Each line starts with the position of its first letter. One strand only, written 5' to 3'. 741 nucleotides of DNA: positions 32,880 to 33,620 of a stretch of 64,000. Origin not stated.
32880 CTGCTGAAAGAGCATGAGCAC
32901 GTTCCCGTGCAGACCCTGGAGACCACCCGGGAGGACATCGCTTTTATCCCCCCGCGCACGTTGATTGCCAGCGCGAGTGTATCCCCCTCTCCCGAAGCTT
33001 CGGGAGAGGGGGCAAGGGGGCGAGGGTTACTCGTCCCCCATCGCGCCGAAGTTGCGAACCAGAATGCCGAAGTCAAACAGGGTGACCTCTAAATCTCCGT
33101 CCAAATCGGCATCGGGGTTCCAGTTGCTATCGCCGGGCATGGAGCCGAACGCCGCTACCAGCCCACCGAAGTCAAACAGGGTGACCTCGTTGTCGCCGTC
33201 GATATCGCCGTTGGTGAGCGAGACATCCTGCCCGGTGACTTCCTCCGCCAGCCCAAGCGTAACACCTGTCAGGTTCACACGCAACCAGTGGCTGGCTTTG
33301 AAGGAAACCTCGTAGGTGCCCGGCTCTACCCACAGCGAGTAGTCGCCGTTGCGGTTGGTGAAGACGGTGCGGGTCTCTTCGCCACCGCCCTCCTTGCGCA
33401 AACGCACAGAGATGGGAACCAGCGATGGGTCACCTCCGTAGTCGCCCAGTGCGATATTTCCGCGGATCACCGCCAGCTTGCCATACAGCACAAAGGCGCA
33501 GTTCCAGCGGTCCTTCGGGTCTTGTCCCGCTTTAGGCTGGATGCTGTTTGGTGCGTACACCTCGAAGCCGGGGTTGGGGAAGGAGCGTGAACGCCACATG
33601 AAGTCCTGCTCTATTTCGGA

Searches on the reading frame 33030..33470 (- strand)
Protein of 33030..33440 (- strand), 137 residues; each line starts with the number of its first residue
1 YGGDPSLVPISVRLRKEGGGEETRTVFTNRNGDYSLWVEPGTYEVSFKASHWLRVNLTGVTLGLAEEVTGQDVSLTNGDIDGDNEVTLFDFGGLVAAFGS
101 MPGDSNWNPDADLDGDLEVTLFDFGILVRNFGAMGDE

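Call 7: find_homologous_proteins(query=window:33030-33440:-)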
Query seq(137 aa) (137 aa): 141 proteins with E <= 0.001 among 174 candidates; the best 120 are listed.
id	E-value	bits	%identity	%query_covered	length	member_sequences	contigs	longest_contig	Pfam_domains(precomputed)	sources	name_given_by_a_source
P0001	5.6e-74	265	88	100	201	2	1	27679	PF13620.13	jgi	jgi:hypothetical protein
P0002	1.1e-49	186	65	100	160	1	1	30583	PF13620.13,PF22904.4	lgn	-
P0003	2.0e-48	182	74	85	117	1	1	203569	PF00404.25,PF13620.13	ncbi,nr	ncbi:MAG: hypothetical protein KatS3mg022_3109 [Armatimonadota bacterium]|nr:MAG: hypothetical prote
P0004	9.5e-47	177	78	80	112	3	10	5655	PF13620.13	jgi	-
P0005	1.6e-46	176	66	96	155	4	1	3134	PF13620.13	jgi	-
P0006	2.9e-45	172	63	100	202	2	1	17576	PF13620.13,PF22904.4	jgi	jgi:hypothetical protein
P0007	1.5e-44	169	65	95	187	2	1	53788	PF13620.13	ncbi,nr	ncbi:MAG: hypothetical protein K6U75_12455, partial [Firmicutes bacterium]|nr:hypothetical protein [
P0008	3.5e-44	168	68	92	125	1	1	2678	PF00404.25,PF13620.13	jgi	-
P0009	5.5e-44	168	61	99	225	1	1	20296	PF00404.25,PF08309.18,PF22904.4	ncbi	-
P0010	1.0e-42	163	63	99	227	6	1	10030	-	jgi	-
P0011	4.1e-42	162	61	100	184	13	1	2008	PF00404.25,PF13620.13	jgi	jgi:hypothetical protein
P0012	7.6e-42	161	59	100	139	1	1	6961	-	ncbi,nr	ncbi:MAG: hypothetical protein NZ749_10095 [bacterium]|nr:hypothetical protein [bacterium]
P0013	1.3e-41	160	60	94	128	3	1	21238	PF00404.25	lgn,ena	-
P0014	1.5e-41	160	61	100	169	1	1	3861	-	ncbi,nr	ncbi:hypothetical protein HRbin16_03241 [bacterium HR16]|nr:hypothetical protein HRbin16_03241 [bact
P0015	2.0e-41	159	66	84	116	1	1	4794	-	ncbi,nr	ncbi:hypothetical protein HRbin16_03154 [bacterium HR16]|nr:hypothetical protein HRbin16_03154 [bact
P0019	2.3e-40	156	58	100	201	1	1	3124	PF00404.25,PF22904.4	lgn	-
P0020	2.6e-40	156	58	100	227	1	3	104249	PF00404.25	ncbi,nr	ncbi:MAG: hypothetical protein HPY54_06910 [Chthonomonadetes bacterium]|nr:hypothetical protein [Cht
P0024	1.6e-39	153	60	98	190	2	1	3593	PF00404.25,PF13620.13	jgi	jgi:hypothetical protein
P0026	1.8e-39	153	65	85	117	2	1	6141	PF00404.25,PF13620.13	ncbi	-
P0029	3.3e-39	152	58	100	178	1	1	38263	PF00404.25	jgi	jgi:hypothetical protein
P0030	3.9e-39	152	58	100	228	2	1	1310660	-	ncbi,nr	ncbi:MAG: hypothetical protein KatS3mg022_1859 [Armatimonadota bacterium]|nr:MAG: hypothetical prote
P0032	4.7e-39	152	60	100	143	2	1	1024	PF00404.25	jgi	jgi:hypothetical protein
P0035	7.8e-39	151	60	99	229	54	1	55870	PF00404.25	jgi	jgi:hypothetical protein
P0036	1.2e-38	150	54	100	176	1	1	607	PF00404.25,PF13620.13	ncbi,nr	ncbi:MAG: dockerin type I domain-containing protein, partial [Armatimonadetes bacterium]|nr:dockerin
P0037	2.3e-38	149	58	100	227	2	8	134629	PF00404.25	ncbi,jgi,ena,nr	ncbi:MAG: hypothetical protein K6U75_16785 [Firmicutes bacterium]|nr:hypothetical protein [Bacillota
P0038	3.2e-38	149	66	82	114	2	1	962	PF00404.25,PF13620.13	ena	-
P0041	9.0e-38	147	58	100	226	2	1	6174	PF00404.25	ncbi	-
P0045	2.2e-37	146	56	100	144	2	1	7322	PF00404.25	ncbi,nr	ncbi:MAG: hypothetical protein RMM08_10155, partial [Armatimonadota bacterium]|nr:hypothetical prote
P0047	2.8e-37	146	58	100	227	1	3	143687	PF00404.25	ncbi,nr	ncbi:MAG: hypothetical protein HPY54_03800 [Chthonomonadetes bacterium]|nr:hypothetical protein [Cht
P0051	4.8e-36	142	67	73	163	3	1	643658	PF00404.25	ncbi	-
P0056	2.4e-35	140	53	100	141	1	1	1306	PF00404.25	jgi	jgi:hypothetical protein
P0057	9.4e-35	138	55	100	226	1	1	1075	PF00404.25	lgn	-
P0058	1.2e-34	137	54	100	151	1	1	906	PF00404.25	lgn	-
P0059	2.5e-34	136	72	68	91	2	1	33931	PF00404.25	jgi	jgi:hypothetical protein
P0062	7.1e-34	135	51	100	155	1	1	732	PF00404.25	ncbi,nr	ncbi:MAG: dockerin type I domain-containing protein, partial [Armatimonadetes bacterium]|nr:dockerin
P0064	1.6e-33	134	54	95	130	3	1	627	PF00404.25,PF13620.13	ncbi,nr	ncbi:MAG: dockerin type I domain-containing protein, partial [Armatimonadetes bacterium]|nr:dockerin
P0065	4.0e-33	132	50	100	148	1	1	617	PF00404.25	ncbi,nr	ncbi:MAG: dockerin type I domain-containing protein, partial [Armatimonadetes bacterium]|nr:dockerin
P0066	8.0e-33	131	65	73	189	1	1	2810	PF00404.25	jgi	jgi:hypothetical protein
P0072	2.0e-30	124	89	47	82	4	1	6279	PF00404.25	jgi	jgi:hypothetical protein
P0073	1.8e-29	121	84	51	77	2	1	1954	PF00404.25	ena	-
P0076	3.1e-29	120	83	51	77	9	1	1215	PF00404.25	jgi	jgi:hypothetical protein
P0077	3.8e-29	119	51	100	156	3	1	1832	PF00404.25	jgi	jgi:hypothetical protein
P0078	4.1e-29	119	50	100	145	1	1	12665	PF00404.25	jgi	jgi:hypothetical protein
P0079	5.2e-29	119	50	100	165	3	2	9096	PF00404.25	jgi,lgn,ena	-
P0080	9.5e-29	118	79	52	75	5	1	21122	PF00404.25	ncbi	-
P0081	1.6e-28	117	77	54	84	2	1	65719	PF00404.25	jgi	jgi:hypothetical protein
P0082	1.9e-28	117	50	100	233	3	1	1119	PF00404.25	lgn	-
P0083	3.4e-28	116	81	51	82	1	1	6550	PF00404.25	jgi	jgi:hypothetical protein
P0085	1.4e-27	114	59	72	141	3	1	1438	PF00404.25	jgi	jgi:hypothetical protein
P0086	2.4e-27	114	77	51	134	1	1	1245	PF00404.25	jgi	-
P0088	4.4e-27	113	61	71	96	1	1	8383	PF00404.25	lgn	-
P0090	2.3e-26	110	60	68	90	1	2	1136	PF00404.25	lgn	-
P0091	2.9e-26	110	62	66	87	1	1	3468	PF00404.25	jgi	-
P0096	4.2e-24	103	68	55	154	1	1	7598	PF00404.25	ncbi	-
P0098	1.8e-23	101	55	69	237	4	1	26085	PF00404.25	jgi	jgi:hypothetical protein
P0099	2.4e-23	101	74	47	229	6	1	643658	-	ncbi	-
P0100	9.2e-23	99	72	47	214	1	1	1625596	PF00404.25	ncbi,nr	ncbi:MAG: hypothetical protein KatS3mg022_0797 [Armatimonadota bacterium]|nr:MAG: hypothetical prote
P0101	2.3e-22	97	72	47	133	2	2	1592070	PF00404.25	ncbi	-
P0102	2.3e-22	97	79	45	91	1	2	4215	PF00404.25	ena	-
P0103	2.7e-22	97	76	46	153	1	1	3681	PF00404.25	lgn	-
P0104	2.8e-22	97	72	47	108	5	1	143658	PF00404.25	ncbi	-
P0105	3.2e-22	97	66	54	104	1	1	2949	PF00404.25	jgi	-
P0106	3.2e-22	97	80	45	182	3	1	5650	PF00404.25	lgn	-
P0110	3.8e-20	90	62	61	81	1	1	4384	PF00404.25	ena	-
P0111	4.7e-20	90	50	80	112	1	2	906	PF00404.25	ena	-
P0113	2.2e-19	88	63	54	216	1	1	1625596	PF00404.25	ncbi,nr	ncbi:MAG: hypothetical protein KatS3mg022_0243 [Armatimonadota bacterium]|nr:MAG: hypothetical prote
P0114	2.3e-19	88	64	53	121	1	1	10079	PF00404.25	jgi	jgi:hypothetical protein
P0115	3.1e-19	87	68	48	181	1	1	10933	PF00404.25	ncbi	-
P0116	3.7e-19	87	68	47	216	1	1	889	PF00404.25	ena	-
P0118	1.3e-18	85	70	47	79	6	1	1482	PF00404.25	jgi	jgi:hypothetical protein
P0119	1.5e-18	85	66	47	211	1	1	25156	PF00404.25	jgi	jgi:hypothetical protein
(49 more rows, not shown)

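Call 14: find_related_loci(query=A1, collection=genome_contigs, flank=6000)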
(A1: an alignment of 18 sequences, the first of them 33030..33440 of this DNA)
Query A1 (137 aa) in genome_contigs; peptide patterns used: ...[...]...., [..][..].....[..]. (x = any residue, [..] = any of these).
570 stretches matched a pattern; 408 encode a relative of the query (tblastn E <= 1e-3); the best 80 are kept; 77 distinct loci.
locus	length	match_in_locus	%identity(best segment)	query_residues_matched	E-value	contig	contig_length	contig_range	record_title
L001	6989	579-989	86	1-137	4e-77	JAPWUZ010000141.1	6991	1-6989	MAG: Armatimonadota bacterium isolate RSWS16 scaffold_2567_c1, whole genome shotgun sequence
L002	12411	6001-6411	86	1-137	1e-76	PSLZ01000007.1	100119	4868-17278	MAG: Armatimonadota bacterium isolate ERB_33_1 NODE_73_length_100119_cov_8.266270, whole genome shotgun sequence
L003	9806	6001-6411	85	1-137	8e-77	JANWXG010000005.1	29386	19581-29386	MAG: bacterium isolate SKYG40 NODE_5_length_29386_cov_7.300590, whole genome shotgun sequence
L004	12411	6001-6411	86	1-137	2e-75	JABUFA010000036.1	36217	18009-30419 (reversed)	MAG: Chthonomonadia bacterium isolate Ch118 NODE_1479_length_36217_cov_30.8489_ID_8689541, whole genome shotgun sequence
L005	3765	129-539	79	1-137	6e-71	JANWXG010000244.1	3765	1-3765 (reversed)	MAG: bacterium isolate SKYG40 NODE_244_length_3765_cov_9.389371, whole genome shotgun sequence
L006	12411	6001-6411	67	1-137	4e-56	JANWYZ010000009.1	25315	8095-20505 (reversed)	MAG: bacterium isolate SKYG83 NODE_9_length_25315_cov_3.217173, whole genome shotgun sequence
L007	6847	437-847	69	1-137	9e-56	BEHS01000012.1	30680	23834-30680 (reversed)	Bacterium HR16 DNA, contig: NODE_486_12, isolate: HRbin16, whole genome shotgun sequence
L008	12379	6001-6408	69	1-137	4e-55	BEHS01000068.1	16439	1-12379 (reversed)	Bacterium HR16 DNA, contig: NODE_1008_68, isolate: HRbin16, whole genome shotgun sequence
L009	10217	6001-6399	69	3-137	1e-54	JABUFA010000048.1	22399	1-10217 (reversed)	MAG: Chthonomonadia bacterium isolate Ch118 NODE_2262_length_22399_cov_31.2403_ID_8691107, whole genome shotgun sequence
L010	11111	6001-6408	68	1-136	1e-54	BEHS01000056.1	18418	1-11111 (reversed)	Bacterium HR16 DNA, contig: NODE_897_56, isolate: HRbin16, whole genome shotgun sequence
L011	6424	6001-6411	70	1-137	9e-55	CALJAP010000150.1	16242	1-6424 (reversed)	MAG: uncultured bacterium isolate S1_Bin_METABAT__209_1 genome assembly, contig: c_000000063296, whole genome shotgun se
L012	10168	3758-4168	67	1-137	9e-55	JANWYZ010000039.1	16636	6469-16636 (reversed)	MAG: bacterium isolate SKYG83 NODE_39_length_16636_cov_3.512712, whole genome shotgun sequence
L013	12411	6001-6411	70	1-137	2e-54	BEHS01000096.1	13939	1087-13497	Bacterium HR16 DNA, contig: NODE_1254_96, isolate: HRbin16, whole genome shotgun sequence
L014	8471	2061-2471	68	1-137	2e-54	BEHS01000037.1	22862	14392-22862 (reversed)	Bacterium HR16 DNA, contig: NODE_687_37, isolate: HRbin16, whole genome shotgun sequence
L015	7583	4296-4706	67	1-137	4e-54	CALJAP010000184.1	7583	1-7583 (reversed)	MAG: uncultured bacterium isolate S1_Bin_METABAT__209_1 genome assembly, contig: c_000001602227, whole genome shotgun se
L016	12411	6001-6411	70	1-137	6e-54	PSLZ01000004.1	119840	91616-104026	MAG: Armatimonadota bacterium isolate ERB_33_1 NODE_55_length_119840_cov_7.737630, whole genome shotgun sequence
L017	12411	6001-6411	70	1-137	9e-53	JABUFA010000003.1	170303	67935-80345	MAG: Chthonomonadia bacterium isolate Ch118 NODE_180_length_170303_cov_31.8252_ID_8686943, whole genome shotgun sequence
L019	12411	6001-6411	64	1-137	3e-52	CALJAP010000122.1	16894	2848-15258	MAG: uncultured bacterium isolate S1_Bin_METABAT__209_1 genome assembly, contig: c_000000953013, whole genome shotgun se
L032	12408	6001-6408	67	1-137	3e-50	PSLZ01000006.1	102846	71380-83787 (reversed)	MAG: Armatimonadota bacterium isolate ERB_33_1 NODE_68_length_102846_cov_7.743314, whole genome shotgun sequence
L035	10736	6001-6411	64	1-137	3e-50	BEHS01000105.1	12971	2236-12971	Bacterium HR16 DNA, contig: NODE_1387_105, isolate: HRbin16, whole genome shotgun sequence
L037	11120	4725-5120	67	6-137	2e-49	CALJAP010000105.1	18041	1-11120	MAG: uncultured bacterium isolate S1_Bin_METABAT__209_1 genome assembly, contig: c_000001271017, whole genome shotgun se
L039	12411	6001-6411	61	1-137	1e-48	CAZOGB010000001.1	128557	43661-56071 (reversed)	MAG TPA_asm: uncultured bacterium isolate binchicken_co30_132 genome assembly, contig: NODE_157_length_128557_cov_26.400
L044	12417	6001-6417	60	1-137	3e-48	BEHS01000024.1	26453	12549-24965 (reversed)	Bacterium HR16 DNA, contig: NODE_585_24, isolate: HRbin16, whole genome shotgun sequence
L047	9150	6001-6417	64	1-137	5e-48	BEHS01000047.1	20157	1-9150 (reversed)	Bacterium HR16 DNA, contig: NODE_800_47, isolate: HRbin16, whole genome shotgun sequence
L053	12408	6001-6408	61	1-137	2e-47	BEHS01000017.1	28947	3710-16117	Bacterium HR16 DNA, contig: NODE_528_17, isolate: HRbin16, whole genome shotgun sequence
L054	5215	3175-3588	62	1-137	2e-47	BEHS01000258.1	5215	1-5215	Bacterium HR16 DNA, contig: NODE_4766_258, isolate: HRbin16, whole genome shotgun sequence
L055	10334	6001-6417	62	1-137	2e-47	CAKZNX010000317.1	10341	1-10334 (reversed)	MAG TPA_asm: uncultured bacterium isolate SRR5214706_bin.3_CONCOCT_v1.1_MAG genome assembly, contig: ERZ1744544.2900, wh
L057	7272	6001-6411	62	1-137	4e-47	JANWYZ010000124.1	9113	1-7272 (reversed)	MAG: bacterium isolate SKYG83 NODE_124_length_9113_cov_2.875941, whole genome shotgun sequence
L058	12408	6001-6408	60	1-137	1e-46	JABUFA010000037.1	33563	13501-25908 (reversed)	MAG: Chthonomonadia bacterium isolate Ch118 NODE_1586_length_33563_cov_32.0885_ID_8689755, whole genome shotgun sequence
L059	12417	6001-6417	62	1-137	2e-46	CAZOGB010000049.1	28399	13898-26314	MAG TPA_asm: uncultured bacterium isolate binchicken_co30_132 genome assembly, contig: NODE_1360_length_28399_cov_26.081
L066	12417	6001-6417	63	1-137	2e-45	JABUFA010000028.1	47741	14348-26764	MAG: Chthonomonadia bacterium isolate Ch118 NODE_1087_length_47741_cov_34.0391_ID_8688757, whole genome shotgun sequence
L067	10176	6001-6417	59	1-137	1e-44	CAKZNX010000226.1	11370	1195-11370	MAG TPA_asm: uncultured bacterium isolate SRR5214706_bin.3_CONCOCT_v1.1_MAG genome assembly, contig: ERZ1744544.2643, wh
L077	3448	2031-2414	60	8-137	2e-43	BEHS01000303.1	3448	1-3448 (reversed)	Bacterium HR16 DNA, contig: NODE_7608_303, isolate: HRbin16, whole genome shotgun sequence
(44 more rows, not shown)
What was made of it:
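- The genome scan gave 408 tblastn-confirmed copies, and the best 80 come from nine Armatimonadota MAGs (call 14).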

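Call 17: search_protein_representatives(alignment_id=A1)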
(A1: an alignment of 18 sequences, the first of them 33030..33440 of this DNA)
Query: 18 sequences, 137 profile positions. Proteins with E-value up to 0.001 (for the whole library): 15974; up to 1e-10: 4040; up to 1e-30: 207. The best 150 are listed.
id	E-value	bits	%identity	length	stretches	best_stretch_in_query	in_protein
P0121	5.2e-68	243.5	-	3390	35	10-76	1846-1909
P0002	1.6e-63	228.9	-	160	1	1-137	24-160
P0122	1.0e-62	226.3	-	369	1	1-137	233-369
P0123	8.6e-62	223.3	-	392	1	1-137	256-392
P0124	6.6e-61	220.5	-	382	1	1-137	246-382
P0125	8.2e-61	220.2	-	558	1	1-137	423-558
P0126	6.1e-60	217.3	-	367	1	1-137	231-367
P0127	6.9e-59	213.9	-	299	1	1-137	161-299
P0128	7.7e-59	213.8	-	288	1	1-137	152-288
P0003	5.1e-58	211.1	-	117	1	21-137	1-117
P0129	6.1e-58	210.9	-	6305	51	21-76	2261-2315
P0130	1.7e-57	209.4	-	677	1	1-137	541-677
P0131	3.4e-57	208.5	-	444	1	4-137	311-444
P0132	3.7e-57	208.3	-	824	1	1-137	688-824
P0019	1.8e-56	206.1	-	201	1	1-137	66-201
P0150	5.7e-52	191.5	-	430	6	78-133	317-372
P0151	1.1e-51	190.6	-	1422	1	1-137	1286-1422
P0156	7.2e-49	181.5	-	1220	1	2-137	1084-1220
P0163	7.6e-46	171.7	-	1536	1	1-137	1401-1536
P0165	1.0e-45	171.3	-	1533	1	1-137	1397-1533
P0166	1.1e-45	171.1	-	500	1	1-137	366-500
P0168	4.2e-45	169.3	-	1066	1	2-137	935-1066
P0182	9.4e-40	152.0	-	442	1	1-137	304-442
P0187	3.5e-38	146.9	-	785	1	7-137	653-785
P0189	7.0e-38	145.9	-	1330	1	3-135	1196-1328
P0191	2.5e-37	144.1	-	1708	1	7-136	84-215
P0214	2.4e-35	137.7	-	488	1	2-137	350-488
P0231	1.4e-34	135.2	-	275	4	67-135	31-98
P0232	1.4e-34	135.2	-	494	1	2-137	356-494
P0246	1.2e-33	132.2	-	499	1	10-137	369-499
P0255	3.0e-33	130.9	-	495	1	9-137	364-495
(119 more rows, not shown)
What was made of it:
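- The library of 1.84 billion representative proteins gave 207 representatives at E<=1e-30 and 4040 at E<=1e-10 (call 17).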

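Call 20: search_protein_families(library=ncbifam, proteins=[P0030, P0100, P0150, P0231], max_evalue=1)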
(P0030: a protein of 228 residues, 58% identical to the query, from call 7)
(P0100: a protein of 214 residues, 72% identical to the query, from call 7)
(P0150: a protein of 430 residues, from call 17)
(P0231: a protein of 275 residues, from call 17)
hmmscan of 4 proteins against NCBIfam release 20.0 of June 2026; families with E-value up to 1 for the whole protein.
P0030 (228 aa): 4 families
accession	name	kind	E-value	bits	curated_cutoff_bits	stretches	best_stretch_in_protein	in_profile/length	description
NF058579.1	CPR_pilus_PamT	equivalog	0.02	14.3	240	1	6-62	6-67/241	CPR-type pilus protein PamT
TIGR03053.1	PS_I_psaM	equivalog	0.1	12.2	22.85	1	4-19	8-23/29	photosystem I reaction center subunit XII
NF041112.1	chap_CsgH_alph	subfamily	0.11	12.6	35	1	16-70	19-74/91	curli-like amyloid fiber formation chaperone CsgH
NF041540.1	dockerin_GC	domain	0.18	12.3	29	1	170-223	4-64/67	GC-type dockerin domain-anchored protein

P0100 (214 aa): 0 families

P0150 (430 aa): 1 family
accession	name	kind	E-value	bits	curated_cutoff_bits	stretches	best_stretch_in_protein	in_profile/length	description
NF002696.0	PRK02487.1-5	equivalog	0.18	11.2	146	1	174-215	108-151/160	heme-degrading domain-containing protein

P0231 (275 aa): 2 families
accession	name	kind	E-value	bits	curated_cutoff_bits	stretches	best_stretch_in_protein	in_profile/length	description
NF041540.1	dockerin_GC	domain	0.012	16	29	1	161-217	1-66/67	GC-type dockerin domain-anchored protein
NF049990.1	CellobisidaseCelK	equivalog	0.062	11.4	1700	1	34-90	823-878/889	cellulose 1,4-beta-cellobiosidase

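Call 25: search_protein_families(library=pfam, proteins=[L013:4882-6411:+, L011:4777-6411:+, L016:5266-6411:+, L037:3786-5120:+, L012:2879-4168:+, L032:5050-6408:+, L044:8077-10473:+, L044:4219-5358:+, L057:5368-6411:+, L059:4984-6417:+], max_evalue=0.01)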
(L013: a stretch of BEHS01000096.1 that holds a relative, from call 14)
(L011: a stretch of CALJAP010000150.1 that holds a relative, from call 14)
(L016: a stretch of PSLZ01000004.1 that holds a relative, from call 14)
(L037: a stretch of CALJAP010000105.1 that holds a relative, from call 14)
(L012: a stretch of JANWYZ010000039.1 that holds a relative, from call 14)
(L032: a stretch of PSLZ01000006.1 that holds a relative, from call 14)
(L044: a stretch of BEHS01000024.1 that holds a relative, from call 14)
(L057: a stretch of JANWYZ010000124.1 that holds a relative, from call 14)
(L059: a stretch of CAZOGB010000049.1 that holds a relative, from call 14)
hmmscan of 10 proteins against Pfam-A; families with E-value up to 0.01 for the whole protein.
L013:4882-6411:+ (510 aa): 3 families
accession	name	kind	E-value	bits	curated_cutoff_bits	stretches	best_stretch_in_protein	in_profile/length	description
PF13620.12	CarboxypepD_reg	-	2.9e-07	31.2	32.3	1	375-449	10-82/82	Carboxypeptidase regulatory-like domain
PF07676.18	PD40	-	0.0018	18.6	20.9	0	335-351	16-33/38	WD40-like Beta Propeller Repeat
PF17210.9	SdrD_B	-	0.0099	16.5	29.7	0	378-428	24-71/112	SdrD B-like domain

L011:4777-6411:+ (545 aa): 4 families
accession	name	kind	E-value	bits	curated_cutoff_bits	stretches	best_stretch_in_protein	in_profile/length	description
PF13620.12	CarboxypepD_reg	-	4.6e-08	33.7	32.3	1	400-484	2-82/82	Carboxypeptidase regulatory-like domain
PF00404.24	Dockerin_1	-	0.00078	20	22.9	1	486-537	2-54/57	Dockerin type I domain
PF22904.2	NOMO1-like_2nd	-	0.0021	18.6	27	0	410-461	14-65/90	BOS complex subunit NOMO1-like, second beta sandwich domain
PF17210.9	SdrD_B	-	0.004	17.8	29.7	0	418-477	27-88/112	SdrD B-like domain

L016:5266-6411:+ (382 aa): 4 families
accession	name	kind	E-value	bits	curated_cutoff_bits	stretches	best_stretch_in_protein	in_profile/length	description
PF13620.12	CarboxypepD_reg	-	5.9e-09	36.6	32.3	1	254-321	18-82/82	Carboxypeptidase regulatory-like domain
PF17210.9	SdrD_B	-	6.5e-05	23.5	29.7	1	255-305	27-76/112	SdrD B-like domain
PF00404.24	Dockerin_1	-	0.0019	18.8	22.9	1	323-374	2-54/57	Dockerin type I domain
PF22904.2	NOMO1-like_2nd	-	0.005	17.4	27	0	251-313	18-81/90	BOS complex subunit NOMO1-like, second beta sandwich domain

L037:3786-5120:+ (445 aa): 14 families
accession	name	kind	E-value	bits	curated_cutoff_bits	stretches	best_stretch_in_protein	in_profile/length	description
PF01436.27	NHL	-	2.6e-09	37.1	20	0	149-166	1-18/28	NHL repeat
PF24684.1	Vgb_lyase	-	3.3e-09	36.4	50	1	151-268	14-124/290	Virginiamycin B lyase family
PF08450.18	SGL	-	8.7e-07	29.2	26.3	0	58-123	40-105/246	SMP-30/Gluconolactonase/LRE-like region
PF13620.12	CarboxypepD_reg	-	2.7e-05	24.9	32.3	1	316-383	17-81/82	Carboxypeptidase regulatory-like domain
PF06739.17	SBBP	-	0.00016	22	20.5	1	145-171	8-34/38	Beta-propeller repeat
PF13449.12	Phytase-like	-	0.00018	22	27.6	0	110-146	74-110/284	Esterase-like activity of phytase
PF00404.24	Dockerin_1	-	0.00028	21.5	22.9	1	386-438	2-55/57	Dockerin type I domain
PF20067.5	SSL_N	-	0.00028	21.1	18.9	0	105-125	22-42/46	Strictosidine synthase-like, N-terminal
PF21959.2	DUF6923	-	0.0015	18.8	27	0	65-196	94-211/234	Repeat of unknown function (DUF6923)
PF25175.1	Beta-prop_WDR5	-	0.0022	17.7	250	1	40-214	35-199/296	WDR5 beta-propeller domain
PF17210.9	SdrD_B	-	0.0023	18.6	29.7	1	307-360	18-68/112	SdrD B-like domain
PF23500.1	DUF7133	-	0.003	17.4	27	0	152-170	331-349/385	Domain of unknown function (DUF7133)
PF25168.1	Beta-prop_WDR36-Utp21_2nd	-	0.0066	16.2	84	0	161-202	124-165/335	WDR36/Utp21 second beta-propeller domain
PF07494.17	Reg_prop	-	0.0086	16.6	20.4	0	109-123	10-24/24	Two component regulator propeller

L012:2879-4168:+ (430 aa): 3 families
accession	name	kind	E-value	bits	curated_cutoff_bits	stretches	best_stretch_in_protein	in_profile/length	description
PF13620.12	CarboxypepD_reg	-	1e-06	29.4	32.3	1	300-369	16-82/82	Carboxypeptidase regulatory-like domain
PF00404.24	Dockerin_1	-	0.0032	18.1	22.9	1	371-422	2-54/57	Dockerin type I domain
PF17210.9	SdrD_B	-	0.0052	17.4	29.7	0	303-345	27-68/112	SdrD B-like domain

L032:5050-6408:+ (453 aa): 3 families
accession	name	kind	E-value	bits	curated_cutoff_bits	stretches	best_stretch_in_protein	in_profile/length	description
PF13620.12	CarboxypepD_reg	-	8.3e-07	29.7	32.3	1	309-392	2-82/82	Carboxypeptidase regulatory-like domain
PF00404.24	Dockerin_1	-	0.00027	21.5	22.9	1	394-446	2-55/57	Dockerin type I domain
PF22904.2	NOMO1-like_2nd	-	0.0089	16.6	27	0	306-372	3-67/90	BOS complex subunit NOMO1-like, second beta sandwich domain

L044:8077-10473:+ (799 aa): 7 families
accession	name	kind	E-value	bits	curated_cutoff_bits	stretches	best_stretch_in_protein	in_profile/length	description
PF13620.12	CarboxypepD_reg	-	1e-17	64.7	32.3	2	29-108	2-81/82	Carboxypeptidase regulatory-like domain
PF16656.11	Pur_ac_phosph_N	-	8.9e-07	29.8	30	1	405-467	9-81/93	Purple acid Phosphatase, N-terminal domain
PF00041.27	fn3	-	0.00015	22.4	25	1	405-471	9-73/84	Fibronectin type III domain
PF13715.12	CarbopepD_reg_2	-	0.00019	21.8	32.2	0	29-78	1-48/88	CarboxypepD_reg-like domain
PF00404.24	Dockerin_1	-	0.00035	21.1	22.9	1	740-791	2-54/57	Dockerin type I domain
PF17210.9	SdrD_B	-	0.00052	20.6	29.7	0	670-714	27-68/112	SdrD B-like domain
PF02018.23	CBM_4_9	-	0.0014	19.4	25.9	1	489-563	2-72/136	Carbohydrate binding domain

L044:4219-5358:+ (380 aa): 1 family
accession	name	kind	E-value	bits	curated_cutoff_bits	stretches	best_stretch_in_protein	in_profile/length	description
PF00404.24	Dockerin_1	-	0.00011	22.8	22.9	1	321-372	2-54/57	Dockerin type I domain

L057:5368-6411:+ (348 aa): 3 families
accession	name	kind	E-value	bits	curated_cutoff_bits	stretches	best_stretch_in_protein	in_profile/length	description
PF13620.12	CarboxypepD_reg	-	1.3e-06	29.1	32.3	1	217-285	13-80/82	Carboxypeptidase regulatory-like domain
PF17210.9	SdrD_B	-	0.0013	19.4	29.7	1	214-273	20-76/112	SdrD B-like domain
PF00404.24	Dockerin_1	-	0.002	18.7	22.9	1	289-341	2-55/57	Dockerin type I domain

L059:4984-6417:+ (478 aa): 2 families
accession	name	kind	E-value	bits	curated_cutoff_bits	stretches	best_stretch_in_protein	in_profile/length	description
PF13620.12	CarboxypepD_reg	-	0.00011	23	32.3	1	350-417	18-82/82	Carboxypeptidase regulatory-like domain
PF00404.24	Dockerin_1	-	0.0025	18.4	22.9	1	419-471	2-55/57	Dockerin type I domain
